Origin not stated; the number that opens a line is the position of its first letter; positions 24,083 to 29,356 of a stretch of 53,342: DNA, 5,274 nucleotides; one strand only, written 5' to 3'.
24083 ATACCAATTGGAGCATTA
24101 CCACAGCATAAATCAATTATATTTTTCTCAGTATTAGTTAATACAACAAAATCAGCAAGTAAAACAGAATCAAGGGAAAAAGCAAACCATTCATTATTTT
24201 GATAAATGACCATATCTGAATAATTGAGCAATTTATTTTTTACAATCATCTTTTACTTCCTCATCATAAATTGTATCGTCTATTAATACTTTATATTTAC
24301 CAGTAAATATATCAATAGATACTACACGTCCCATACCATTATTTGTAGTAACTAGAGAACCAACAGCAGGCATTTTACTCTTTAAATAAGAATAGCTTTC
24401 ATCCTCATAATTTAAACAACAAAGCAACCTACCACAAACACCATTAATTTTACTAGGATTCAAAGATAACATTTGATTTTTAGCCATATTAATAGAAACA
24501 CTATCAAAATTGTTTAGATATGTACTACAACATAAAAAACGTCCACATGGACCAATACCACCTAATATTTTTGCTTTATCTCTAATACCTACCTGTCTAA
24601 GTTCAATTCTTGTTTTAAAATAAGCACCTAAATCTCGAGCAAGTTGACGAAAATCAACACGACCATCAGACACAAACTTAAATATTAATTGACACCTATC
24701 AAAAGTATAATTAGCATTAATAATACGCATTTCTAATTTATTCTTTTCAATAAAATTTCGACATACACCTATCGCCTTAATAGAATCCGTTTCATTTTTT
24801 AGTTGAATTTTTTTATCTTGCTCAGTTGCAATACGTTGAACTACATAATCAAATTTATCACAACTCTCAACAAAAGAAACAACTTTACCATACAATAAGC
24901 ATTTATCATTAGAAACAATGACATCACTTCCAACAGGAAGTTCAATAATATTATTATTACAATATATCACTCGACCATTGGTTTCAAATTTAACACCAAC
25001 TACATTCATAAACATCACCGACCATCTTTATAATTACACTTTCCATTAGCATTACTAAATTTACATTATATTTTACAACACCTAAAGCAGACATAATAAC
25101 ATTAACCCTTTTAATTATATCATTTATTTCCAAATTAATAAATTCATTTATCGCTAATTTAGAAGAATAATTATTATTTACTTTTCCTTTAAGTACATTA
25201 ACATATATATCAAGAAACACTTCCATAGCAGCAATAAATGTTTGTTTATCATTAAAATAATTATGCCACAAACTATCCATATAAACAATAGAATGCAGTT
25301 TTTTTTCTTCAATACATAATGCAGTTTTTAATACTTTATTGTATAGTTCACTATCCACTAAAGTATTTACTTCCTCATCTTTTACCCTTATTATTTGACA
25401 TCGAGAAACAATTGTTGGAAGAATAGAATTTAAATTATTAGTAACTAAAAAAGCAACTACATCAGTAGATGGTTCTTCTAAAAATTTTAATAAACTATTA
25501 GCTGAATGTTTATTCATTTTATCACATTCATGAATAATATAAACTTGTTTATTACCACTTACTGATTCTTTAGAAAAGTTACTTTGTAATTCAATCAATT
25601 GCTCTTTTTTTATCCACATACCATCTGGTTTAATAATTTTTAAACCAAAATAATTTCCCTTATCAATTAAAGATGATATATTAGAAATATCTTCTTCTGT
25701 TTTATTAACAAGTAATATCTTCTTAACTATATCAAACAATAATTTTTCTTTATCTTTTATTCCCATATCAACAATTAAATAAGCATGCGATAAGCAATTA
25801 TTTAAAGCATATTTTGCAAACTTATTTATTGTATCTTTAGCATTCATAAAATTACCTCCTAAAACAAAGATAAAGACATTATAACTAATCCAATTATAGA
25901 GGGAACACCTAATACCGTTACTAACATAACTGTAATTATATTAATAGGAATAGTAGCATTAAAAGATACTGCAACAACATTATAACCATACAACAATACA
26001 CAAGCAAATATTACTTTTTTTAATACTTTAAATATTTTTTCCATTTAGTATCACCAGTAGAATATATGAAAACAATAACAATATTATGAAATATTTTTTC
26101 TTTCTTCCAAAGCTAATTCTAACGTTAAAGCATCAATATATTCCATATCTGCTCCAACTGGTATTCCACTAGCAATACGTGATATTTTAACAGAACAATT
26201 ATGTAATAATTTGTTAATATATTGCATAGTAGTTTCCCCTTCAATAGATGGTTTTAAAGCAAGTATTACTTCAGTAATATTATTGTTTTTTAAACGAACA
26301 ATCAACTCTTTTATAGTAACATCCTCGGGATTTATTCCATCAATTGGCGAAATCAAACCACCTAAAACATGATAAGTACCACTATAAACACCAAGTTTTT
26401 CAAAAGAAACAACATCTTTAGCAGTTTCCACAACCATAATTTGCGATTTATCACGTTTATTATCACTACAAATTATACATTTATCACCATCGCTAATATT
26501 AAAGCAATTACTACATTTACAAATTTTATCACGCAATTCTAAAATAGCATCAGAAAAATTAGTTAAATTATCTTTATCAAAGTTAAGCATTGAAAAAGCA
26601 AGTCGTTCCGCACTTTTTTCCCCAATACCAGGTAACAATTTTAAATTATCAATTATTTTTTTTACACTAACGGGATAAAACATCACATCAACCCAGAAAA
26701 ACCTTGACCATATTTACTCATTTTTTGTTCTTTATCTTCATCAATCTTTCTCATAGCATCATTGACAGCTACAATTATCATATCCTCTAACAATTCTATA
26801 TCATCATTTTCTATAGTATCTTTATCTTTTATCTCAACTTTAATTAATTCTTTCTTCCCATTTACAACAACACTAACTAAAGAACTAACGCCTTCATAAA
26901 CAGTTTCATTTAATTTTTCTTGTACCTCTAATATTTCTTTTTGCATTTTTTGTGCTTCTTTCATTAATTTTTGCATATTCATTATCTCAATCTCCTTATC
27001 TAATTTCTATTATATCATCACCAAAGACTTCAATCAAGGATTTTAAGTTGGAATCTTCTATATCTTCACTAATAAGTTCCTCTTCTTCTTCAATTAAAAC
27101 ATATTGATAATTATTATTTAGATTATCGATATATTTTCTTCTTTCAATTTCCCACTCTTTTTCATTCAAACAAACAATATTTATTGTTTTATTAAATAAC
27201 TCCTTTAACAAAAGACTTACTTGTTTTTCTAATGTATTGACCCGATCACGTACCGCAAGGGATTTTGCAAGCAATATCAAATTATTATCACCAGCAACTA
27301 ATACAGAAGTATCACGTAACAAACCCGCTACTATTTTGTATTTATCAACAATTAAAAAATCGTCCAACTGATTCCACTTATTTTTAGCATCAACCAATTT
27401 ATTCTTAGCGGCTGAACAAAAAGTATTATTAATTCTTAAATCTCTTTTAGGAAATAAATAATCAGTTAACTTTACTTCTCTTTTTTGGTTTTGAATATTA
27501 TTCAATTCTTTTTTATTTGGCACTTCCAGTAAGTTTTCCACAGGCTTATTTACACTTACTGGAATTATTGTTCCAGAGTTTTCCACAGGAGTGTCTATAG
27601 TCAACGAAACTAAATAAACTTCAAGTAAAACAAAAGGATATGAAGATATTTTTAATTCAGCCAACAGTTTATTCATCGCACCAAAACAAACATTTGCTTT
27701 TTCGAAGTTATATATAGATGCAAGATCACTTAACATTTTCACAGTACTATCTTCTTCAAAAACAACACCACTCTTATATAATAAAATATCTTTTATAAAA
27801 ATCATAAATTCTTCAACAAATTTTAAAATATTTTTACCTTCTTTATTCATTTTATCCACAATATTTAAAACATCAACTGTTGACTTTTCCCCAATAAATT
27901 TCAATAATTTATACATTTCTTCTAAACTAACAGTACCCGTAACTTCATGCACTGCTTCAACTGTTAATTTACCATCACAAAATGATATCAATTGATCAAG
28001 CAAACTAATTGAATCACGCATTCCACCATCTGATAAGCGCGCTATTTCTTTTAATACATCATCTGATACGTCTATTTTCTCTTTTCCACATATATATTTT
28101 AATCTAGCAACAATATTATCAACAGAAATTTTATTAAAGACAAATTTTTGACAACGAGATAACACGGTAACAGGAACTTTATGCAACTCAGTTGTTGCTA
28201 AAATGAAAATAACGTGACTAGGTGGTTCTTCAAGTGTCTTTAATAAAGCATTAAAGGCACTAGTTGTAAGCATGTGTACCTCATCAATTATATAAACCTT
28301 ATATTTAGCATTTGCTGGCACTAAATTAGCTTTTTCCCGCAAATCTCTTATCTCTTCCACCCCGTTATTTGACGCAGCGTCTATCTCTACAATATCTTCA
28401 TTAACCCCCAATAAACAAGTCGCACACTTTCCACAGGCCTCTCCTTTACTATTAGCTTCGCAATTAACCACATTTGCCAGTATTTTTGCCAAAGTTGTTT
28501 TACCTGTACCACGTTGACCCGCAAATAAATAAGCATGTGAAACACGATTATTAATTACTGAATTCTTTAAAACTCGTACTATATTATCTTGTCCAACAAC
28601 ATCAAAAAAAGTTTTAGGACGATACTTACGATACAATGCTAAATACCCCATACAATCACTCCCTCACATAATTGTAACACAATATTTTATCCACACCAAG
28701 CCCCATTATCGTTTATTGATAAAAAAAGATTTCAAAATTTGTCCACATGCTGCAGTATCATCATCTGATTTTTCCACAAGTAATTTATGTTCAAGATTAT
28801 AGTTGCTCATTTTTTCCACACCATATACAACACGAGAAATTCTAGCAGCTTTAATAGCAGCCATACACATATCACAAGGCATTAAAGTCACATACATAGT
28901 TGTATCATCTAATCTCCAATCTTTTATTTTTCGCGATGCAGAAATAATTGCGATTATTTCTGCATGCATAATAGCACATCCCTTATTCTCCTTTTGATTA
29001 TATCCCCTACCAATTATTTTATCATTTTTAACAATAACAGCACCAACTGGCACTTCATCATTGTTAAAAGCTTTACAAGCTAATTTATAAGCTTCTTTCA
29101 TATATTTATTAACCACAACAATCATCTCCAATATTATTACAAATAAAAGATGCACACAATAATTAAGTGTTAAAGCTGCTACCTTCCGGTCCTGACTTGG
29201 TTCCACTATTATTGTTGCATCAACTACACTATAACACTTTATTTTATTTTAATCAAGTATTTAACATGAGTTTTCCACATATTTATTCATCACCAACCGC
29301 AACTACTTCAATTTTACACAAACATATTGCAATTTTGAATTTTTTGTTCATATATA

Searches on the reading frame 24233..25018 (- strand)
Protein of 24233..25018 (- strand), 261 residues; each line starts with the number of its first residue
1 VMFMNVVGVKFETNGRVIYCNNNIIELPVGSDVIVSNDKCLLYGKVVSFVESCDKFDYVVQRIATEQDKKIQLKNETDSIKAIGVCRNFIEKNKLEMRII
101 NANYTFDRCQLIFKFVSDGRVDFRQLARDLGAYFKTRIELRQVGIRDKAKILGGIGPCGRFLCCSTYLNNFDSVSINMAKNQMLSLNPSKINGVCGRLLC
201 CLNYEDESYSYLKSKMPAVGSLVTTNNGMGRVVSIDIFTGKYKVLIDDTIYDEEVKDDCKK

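Call 70: search_protein_families(library=pfam, proteins=[window:24233-25018:-], max_evalue=0.00001)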
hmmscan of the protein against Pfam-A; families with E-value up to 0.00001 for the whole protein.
window:24233-25018:- (261 aa): 1 family
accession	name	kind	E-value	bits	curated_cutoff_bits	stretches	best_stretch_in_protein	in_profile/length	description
PF04468.17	PSP1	-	3e-26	92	27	1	60-143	3-86/86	PSP1 C-terminal conserved region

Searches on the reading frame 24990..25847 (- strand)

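Call 70: search_protein_families(library=pfam, proteins=[window:24990-25847:-], max_evalue=0.00001)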
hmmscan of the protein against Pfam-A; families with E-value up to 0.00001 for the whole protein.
window:24990-25847:- (285 aa): 1 family
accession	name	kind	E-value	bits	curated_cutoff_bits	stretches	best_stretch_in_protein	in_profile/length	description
PF13177.12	DNA_pol3_delta2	-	1.1e-38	133.2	27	1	4-157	3-159/161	DNA polymerase III, delta subunit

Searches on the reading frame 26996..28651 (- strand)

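Call 7: search_protein_families(library=ncbifam, proteins=[window:26996-28651:-])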
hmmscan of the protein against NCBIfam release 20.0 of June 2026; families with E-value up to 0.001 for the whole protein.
window:26996-28651:- (551 aa): 79 families (the best 25 are shown)
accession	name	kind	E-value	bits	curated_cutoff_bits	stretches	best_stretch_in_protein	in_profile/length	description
NF004046.1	PRK05563.1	equivalog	1.5e-152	509.4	400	1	3-546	2-563/567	DNA polymerase III subunit gamma/tau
TIGR02397.1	dnaX_nterm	equivalog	8.3e-129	429.9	250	1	3-350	1-354/355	DNA polymerase III subunit gamma/tau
NF011512.0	PRK14950.1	equivalog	2e-117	393.8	593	1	1-356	1-364/585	DNA polymerase III subunits gamma and tau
NF011514.0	PRK14953.1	equivalog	5.1e-115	385.2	536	1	1-294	1-297/488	DNA polymerase III subunits gamma and tau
NF011526.0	PRK14965.1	equivalog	1.2e-111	374.3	670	1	1-358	1-366/578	DNA polymerase III subunits gamma and tau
NF011510.0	PRK14948.1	equivalog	2.3e-108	363.6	593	1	3-513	5-533/640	DNA polymerase III subunit gamma/tau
NF004549.0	PRK05896.1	equivalog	1.1e-105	354.7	578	1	4-321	4-322/642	DNA polymerase III subunits gamma and tau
NF004962.0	PRK06305.1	equivalog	1e-104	351.4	559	1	3-350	4-348/465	DNA polymerase III subunits gamma and tau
NF005942.0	PRK07994.1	equivalog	1.7e-103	347.8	613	1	1-291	1-294/655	DNA polymerase III subunit gamma/tau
NF011523.0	PRK14962.1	equivalog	1.1e-101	341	576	1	5-314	3-310/474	DNA polymerase III subunits gamma and tau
NF006585.0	PRK09111.1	equivalog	1.9e-98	330.7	604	1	2-303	26-335/616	DNA polymerase III subunit gamma/tau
NF011531.0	PRK14971.1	equivalog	6.3e-97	325.9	685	1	6-314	7-313/614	DNA polymerase III subunit gamma/tau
NF005173.0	PRK06647.1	equivalog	7.2e-95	319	623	1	9-531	9-523/568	DNA polymerase III subunits gamma and tau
NF006280.0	PRK08451.1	equivalog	4.8e-92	309.4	572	1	5-522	3-480/535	DNA polymerase III subunit gamma/tau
NF008975.0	PRK12323.1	equivalog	4.7e-90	303.3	875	1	1-291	1-299/709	DNA polymerase III subunit gamma/tau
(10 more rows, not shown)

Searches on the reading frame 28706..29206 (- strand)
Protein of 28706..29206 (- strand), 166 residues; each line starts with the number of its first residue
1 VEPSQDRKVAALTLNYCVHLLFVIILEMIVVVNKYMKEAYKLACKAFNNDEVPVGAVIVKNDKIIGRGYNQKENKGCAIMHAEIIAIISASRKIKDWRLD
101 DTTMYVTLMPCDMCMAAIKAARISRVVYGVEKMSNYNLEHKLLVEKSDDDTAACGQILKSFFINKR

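Call 7: search_protein_families(library=ncbifam, proteins=[window:28706-29206:-])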
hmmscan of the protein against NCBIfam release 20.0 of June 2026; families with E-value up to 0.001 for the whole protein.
window:28706-29206:- (166 aa): 5 families
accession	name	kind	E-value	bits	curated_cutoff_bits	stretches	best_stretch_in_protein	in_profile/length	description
NF008113.2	PRK10860.1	equivalog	2.9e-29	102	150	1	33-133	8-108/165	tRNA adenosine(34) deaminase TadA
TIGR00326.1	eubact_ribD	equivalog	5.9e-13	48.7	156.35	1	36-131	5-95/343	bifunctional diaminohydroxyphosphoribosylaminopyrimidine deaminase/5-amino-6-(5-phosphoribosylamino)uracil reductase RibD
NF041025.1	antiphage_deaminase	equivalog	5.7e-10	38.6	400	1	79-128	337-385/437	anti-phage dCTP deaminase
NF008052.0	PRK10786.1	equivalog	2.4e-09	36.4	500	1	34-130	5-100/367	bifunctional diaminohydroxyphosphoribosylaminopyrimidine deaminase/5-amino-6-(5-phosphoribosylamino)uracil reductase RibD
TIGR02571.1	ComEB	equivalog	1.1e-08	35.1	219.45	1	35-138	9-123/151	ComE operon protein 2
